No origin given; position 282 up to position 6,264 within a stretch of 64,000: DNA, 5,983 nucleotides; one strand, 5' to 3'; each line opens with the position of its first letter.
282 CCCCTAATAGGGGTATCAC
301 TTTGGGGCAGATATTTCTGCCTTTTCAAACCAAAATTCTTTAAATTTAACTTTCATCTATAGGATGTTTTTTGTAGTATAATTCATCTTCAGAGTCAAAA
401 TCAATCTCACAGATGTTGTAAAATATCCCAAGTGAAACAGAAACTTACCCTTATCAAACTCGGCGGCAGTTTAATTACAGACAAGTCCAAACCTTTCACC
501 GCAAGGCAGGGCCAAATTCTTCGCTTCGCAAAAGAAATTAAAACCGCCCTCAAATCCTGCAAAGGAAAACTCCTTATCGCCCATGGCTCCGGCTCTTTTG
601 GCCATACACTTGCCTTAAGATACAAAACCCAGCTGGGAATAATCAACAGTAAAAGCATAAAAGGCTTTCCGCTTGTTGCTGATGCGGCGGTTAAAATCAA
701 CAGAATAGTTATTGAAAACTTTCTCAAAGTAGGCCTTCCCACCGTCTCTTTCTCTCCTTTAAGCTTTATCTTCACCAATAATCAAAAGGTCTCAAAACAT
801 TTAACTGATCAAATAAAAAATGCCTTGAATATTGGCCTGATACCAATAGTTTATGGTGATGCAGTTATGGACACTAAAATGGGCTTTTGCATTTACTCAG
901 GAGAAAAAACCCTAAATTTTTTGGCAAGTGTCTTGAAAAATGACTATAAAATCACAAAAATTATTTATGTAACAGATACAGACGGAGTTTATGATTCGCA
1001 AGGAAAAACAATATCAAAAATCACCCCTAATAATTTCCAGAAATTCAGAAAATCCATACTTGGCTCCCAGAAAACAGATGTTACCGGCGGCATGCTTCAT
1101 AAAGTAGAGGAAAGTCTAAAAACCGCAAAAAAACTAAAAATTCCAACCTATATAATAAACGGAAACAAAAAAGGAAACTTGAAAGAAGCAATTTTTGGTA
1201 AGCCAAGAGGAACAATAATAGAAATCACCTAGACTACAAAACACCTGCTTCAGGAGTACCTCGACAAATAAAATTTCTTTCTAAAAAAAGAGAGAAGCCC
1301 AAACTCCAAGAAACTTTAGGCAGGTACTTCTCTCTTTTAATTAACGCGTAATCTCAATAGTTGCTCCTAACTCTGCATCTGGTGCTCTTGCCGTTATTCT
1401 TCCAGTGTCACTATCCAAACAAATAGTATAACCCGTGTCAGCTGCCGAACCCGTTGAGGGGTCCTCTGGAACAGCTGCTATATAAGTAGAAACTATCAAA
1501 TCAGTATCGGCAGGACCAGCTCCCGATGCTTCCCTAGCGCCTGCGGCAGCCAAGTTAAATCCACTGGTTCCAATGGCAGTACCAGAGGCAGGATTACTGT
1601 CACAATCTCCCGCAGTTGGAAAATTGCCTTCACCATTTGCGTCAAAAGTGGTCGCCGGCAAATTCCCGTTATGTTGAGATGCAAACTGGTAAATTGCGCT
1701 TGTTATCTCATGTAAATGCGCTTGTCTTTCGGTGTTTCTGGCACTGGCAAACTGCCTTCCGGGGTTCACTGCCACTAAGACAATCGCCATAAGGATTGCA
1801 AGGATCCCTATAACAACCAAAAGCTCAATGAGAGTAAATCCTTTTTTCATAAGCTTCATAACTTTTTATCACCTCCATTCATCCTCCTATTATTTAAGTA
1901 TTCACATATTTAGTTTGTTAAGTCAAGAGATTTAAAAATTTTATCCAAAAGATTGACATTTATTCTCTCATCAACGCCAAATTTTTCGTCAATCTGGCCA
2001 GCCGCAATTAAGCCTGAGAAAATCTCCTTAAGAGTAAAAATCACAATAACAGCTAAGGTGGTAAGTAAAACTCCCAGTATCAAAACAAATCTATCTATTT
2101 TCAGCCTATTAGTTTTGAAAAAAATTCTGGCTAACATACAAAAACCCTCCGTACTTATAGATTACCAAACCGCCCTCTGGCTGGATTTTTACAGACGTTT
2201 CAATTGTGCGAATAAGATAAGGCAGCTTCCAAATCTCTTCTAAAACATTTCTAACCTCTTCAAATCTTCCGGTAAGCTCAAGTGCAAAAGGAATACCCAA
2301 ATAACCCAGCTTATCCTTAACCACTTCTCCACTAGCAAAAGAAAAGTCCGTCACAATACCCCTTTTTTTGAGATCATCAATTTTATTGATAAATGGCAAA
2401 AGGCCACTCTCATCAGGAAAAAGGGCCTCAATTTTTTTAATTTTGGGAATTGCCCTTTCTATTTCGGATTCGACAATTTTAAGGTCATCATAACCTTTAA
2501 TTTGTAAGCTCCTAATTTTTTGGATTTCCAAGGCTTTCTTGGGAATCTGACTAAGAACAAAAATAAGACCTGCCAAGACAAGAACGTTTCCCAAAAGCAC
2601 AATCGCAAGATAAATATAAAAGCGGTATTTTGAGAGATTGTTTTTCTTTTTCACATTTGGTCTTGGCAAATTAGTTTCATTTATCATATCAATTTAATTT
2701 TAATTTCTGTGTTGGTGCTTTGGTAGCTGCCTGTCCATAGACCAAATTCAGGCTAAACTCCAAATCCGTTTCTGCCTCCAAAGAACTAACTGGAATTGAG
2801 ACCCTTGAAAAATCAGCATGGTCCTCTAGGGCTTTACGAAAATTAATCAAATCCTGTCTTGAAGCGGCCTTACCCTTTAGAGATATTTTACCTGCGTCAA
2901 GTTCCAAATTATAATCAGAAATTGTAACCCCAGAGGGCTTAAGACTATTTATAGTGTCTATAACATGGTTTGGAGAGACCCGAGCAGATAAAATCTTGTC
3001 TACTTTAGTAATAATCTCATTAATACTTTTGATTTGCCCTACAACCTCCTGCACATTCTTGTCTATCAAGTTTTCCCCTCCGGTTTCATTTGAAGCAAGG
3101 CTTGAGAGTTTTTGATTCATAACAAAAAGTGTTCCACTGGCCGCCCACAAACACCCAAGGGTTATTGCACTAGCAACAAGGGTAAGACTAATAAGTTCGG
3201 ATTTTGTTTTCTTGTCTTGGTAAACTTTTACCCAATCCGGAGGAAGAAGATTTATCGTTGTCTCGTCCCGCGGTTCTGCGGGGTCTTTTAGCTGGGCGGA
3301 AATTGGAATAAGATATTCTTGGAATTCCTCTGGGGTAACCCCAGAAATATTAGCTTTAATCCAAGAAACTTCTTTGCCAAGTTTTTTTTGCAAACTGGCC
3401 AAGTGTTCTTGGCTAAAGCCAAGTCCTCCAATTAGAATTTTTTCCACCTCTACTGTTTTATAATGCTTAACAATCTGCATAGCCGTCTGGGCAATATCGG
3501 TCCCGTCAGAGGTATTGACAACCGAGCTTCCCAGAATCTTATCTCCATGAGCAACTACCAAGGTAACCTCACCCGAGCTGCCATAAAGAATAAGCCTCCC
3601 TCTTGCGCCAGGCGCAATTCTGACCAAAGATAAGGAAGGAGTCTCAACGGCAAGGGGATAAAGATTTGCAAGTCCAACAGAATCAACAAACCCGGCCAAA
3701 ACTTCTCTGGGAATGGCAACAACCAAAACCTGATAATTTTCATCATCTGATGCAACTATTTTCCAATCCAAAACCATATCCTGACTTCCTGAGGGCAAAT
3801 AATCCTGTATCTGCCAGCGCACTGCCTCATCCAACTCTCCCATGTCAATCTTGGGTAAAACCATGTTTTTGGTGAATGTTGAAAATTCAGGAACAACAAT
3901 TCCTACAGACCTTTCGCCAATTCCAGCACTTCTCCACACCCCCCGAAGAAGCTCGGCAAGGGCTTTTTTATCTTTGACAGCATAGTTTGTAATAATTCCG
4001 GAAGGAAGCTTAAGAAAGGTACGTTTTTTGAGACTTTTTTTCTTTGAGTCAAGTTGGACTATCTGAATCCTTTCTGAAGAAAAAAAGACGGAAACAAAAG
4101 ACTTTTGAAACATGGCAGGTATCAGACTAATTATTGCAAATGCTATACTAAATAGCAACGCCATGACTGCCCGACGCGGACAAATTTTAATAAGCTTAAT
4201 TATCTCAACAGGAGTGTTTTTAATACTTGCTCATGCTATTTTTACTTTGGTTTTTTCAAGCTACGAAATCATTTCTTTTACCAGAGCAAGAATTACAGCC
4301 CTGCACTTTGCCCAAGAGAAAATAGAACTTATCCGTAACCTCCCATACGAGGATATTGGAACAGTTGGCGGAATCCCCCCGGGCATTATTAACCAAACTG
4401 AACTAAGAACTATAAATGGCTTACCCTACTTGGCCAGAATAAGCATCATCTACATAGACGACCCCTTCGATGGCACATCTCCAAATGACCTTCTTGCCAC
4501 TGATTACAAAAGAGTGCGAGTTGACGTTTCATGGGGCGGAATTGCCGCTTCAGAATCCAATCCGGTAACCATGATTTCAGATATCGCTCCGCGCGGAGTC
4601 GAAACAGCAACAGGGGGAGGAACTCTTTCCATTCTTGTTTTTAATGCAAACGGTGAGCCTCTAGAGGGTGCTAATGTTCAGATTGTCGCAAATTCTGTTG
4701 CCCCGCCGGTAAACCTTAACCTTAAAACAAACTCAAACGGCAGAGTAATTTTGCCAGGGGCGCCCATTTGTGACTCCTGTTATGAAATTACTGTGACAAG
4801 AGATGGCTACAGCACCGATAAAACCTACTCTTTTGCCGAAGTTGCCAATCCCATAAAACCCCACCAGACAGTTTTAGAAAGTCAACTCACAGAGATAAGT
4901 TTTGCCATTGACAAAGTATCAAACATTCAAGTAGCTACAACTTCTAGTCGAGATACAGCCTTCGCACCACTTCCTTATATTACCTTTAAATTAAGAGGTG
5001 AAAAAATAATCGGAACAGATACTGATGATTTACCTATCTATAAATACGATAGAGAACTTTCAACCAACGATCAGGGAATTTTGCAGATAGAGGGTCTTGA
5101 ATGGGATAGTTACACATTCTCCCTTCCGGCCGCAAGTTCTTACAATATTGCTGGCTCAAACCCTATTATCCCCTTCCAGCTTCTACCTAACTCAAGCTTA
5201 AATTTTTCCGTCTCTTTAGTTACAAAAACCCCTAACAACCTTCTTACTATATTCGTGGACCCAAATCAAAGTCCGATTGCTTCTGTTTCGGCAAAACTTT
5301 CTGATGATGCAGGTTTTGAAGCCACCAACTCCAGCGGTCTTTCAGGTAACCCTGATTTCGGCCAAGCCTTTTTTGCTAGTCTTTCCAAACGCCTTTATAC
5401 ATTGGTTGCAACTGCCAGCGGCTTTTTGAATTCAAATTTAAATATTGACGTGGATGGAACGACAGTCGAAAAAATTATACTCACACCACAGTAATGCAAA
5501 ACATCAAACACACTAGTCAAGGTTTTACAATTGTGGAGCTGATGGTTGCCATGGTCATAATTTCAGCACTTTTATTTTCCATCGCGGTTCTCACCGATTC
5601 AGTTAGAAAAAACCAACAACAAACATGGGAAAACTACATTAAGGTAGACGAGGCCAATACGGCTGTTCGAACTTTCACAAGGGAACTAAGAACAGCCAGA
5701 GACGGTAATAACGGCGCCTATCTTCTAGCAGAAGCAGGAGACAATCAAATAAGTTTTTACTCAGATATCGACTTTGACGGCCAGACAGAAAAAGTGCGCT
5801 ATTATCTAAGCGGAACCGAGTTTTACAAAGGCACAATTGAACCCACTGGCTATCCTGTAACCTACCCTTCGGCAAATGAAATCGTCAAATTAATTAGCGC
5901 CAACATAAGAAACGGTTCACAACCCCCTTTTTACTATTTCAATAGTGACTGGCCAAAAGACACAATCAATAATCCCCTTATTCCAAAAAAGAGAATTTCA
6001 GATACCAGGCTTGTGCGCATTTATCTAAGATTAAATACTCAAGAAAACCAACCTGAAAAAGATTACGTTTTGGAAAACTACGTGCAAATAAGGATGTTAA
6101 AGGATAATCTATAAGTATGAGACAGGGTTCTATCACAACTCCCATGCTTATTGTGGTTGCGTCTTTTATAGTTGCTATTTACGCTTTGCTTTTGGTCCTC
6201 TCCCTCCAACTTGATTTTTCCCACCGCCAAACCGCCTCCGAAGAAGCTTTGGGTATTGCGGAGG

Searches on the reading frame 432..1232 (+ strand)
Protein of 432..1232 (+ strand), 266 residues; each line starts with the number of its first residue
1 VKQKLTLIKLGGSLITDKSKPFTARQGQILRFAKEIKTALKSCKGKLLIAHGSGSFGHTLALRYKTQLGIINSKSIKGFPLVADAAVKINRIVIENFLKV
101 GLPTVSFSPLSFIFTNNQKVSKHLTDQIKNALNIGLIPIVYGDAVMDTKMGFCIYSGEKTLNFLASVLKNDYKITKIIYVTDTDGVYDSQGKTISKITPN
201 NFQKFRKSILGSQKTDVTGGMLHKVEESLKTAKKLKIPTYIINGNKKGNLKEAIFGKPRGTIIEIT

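Call 59: search_protein_families(library=ncbifam, proteins=[window:432-1232:+], max_evalue=0.01)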
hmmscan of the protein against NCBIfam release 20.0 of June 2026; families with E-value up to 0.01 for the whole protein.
window:432-1232:+ (266 aa): 10 families
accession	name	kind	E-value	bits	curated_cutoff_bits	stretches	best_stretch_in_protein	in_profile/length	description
NF040647.1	IPPK_Arch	equivalog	2e-60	204.3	120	1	7-263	2-259/259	isopentenyl phosphate kinase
NF000338.1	fomA_AB016934.1.gene6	equivalog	2.8e-13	49.6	550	1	5-250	5-241/266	fosfomycin resistance kinase FomA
NF000122.1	485965_fosC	equivalog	1.3e-09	38.4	350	1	88-228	12-144/182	fosfomycin resistance kinase FosC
TIGR00761.1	argB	equivalog_domain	1.4e-08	34.6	151.3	1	122-234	122-224/231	acetylglutamate kinase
TIGR01027.1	proB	equivalog_domain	3.5e-07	29.7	186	1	127-264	116-252/363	glutamate 5-kinase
TIGR01092.1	P5CS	equivalog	7.3e-07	27.8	796.75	1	117-263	123-273/715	delta l-pyrroline-5-carboxylate synthetase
TIGR02076.1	pyrH_arch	equivalog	1.2e-06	28.3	158.05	1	160-264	117-222/222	UMP kinase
NF003387.0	PRK04531.1-2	equivalog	0.00075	18.1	426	1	125-236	158-259/441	acetylglutamate kinase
NF003641.0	PRK05279.1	equivalog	0.0043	16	344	1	168-255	196-280/441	amino-acid N-acetyltransferase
NF040622.1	MfnE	equivalog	0.0087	15.8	300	0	154-205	114-167/211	[5-(aminomethyl)furan-3-yl]methyl phosphate kinase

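Call 81: find_encoding_contigs(protein=window:432-1232:+, flank=10000, max_places=3)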
Protein window:432-1232:+ (266 aa): no gene with exactly this product is on record in the collection.

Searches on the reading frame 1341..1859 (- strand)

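Call 61: search_protein_families(library=pfam, proteins=[window:1341-1859:-], max_evalue=0.001)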
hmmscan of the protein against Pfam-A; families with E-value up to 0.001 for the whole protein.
window:1341-1859:- (172 aa): 1 family
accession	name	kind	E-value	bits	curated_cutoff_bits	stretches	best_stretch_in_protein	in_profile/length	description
PF07963.17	N_methyl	-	2.1e-08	33.8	21.2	1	5-28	4-27/27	Prokaryotic N-terminal methylation motif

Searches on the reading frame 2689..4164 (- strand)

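Call 61: search_protein_families(library=pfam, proteins=[window:2689-4164:-], max_evalue=0.001)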
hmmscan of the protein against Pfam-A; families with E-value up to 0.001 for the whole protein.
window:2689-4164:- (491 aa): 2 families
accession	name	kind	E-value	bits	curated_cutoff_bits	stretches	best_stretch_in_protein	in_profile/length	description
PF11104.14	PilM_2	-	1.2e-12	47.9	27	1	28-174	4-156/340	Type IV pilus assembly protein PilM;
PF05137.18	PilN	-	5.9e-06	26.7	22.8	1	400-464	1-63/78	Fimbrial assembly protein (PilN)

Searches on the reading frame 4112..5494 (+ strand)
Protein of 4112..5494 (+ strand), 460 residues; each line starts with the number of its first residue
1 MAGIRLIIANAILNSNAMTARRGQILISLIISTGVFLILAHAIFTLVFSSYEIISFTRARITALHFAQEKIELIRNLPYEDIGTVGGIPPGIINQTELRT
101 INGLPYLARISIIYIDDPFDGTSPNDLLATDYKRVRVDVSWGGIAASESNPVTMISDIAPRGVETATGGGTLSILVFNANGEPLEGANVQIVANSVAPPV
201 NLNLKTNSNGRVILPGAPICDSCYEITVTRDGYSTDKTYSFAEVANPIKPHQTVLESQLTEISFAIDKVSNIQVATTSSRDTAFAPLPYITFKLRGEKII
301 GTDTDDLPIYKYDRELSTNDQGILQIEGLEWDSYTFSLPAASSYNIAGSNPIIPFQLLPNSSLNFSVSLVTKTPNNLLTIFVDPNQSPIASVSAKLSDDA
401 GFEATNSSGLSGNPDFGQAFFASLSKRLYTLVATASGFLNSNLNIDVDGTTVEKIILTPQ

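Call 61: search_protein_families(library=pfam, proteins=[window:4112-5494:+], max_evalue=0.001)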
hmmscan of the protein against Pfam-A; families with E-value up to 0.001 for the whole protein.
window:4112-5494:+ (460 aa): 2 families
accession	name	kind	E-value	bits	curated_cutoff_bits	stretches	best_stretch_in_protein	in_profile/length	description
PF13620.12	CarboxypepD_reg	-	2.1e-10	41.2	32.3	1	172-238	2-64/82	Carboxypeptidase regulatory-like domain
PF17802.7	SpaA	-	0.0007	20.1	23.1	0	179-241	11-74/91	Prealbumin-like fold domain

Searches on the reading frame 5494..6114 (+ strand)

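Call 61: search_protein_families(library=pfam, proteins=[window:5494-6114:+], max_evalue=0.001)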
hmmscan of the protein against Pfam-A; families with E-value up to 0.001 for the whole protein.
window:5494-6114:+ (206 aa): 1 family
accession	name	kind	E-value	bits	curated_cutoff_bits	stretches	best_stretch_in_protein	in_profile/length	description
PF07963.17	N_methyl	-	1.1e-06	28.4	21.2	1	7-27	3-23/27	Prokaryotic N-terminal methylation motif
